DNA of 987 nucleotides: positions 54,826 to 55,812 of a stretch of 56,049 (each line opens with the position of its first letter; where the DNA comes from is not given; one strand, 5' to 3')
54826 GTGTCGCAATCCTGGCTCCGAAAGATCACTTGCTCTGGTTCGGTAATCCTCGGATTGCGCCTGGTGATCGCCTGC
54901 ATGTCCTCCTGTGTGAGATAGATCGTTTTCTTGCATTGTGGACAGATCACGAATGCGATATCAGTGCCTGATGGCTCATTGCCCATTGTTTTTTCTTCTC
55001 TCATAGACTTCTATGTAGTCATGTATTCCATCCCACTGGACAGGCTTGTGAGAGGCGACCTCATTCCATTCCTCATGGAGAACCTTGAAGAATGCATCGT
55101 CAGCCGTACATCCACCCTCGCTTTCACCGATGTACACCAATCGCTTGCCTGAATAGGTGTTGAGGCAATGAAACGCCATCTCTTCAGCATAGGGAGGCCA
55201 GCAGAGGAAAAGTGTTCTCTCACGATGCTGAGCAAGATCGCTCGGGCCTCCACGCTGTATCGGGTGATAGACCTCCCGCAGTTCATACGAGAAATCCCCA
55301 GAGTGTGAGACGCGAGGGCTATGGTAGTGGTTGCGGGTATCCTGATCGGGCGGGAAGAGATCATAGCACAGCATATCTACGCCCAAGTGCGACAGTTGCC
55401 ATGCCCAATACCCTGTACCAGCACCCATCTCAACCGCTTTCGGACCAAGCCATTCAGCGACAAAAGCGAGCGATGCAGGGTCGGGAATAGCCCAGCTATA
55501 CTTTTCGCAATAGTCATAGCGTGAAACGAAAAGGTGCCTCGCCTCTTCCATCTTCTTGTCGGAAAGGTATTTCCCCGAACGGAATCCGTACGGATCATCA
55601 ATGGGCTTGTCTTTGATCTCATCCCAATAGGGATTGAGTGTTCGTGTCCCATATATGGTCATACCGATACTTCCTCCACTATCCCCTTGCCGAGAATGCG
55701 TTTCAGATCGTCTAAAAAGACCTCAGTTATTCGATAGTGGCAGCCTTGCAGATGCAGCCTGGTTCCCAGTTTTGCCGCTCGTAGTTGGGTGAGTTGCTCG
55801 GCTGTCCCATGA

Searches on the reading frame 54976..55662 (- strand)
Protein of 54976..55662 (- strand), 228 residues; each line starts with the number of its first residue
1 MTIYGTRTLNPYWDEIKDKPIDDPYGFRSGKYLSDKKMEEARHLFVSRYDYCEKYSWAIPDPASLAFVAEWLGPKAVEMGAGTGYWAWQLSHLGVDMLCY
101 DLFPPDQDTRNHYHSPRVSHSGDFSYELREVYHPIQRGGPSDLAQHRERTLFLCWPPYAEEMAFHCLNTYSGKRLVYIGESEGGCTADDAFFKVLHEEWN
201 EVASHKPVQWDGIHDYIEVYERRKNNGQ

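Call 8: search_protein_families(library=pfam, proteins=[window:54976-55662:-], max_evalue=0.01)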
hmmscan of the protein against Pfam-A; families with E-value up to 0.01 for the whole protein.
window:54976-55662:- (228 aa): 0 families

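Call 91: search_protein_families(library=phrogs, proteins=[window:54976-55662:-], max_evalue=0.001)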
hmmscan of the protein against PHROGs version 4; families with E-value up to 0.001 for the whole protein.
window:54976-55662:- (228 aa): 1 family
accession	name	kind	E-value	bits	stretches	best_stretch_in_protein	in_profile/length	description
phrog_19090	-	unknown function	6.1e-45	154.5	1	8-222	3-191/191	-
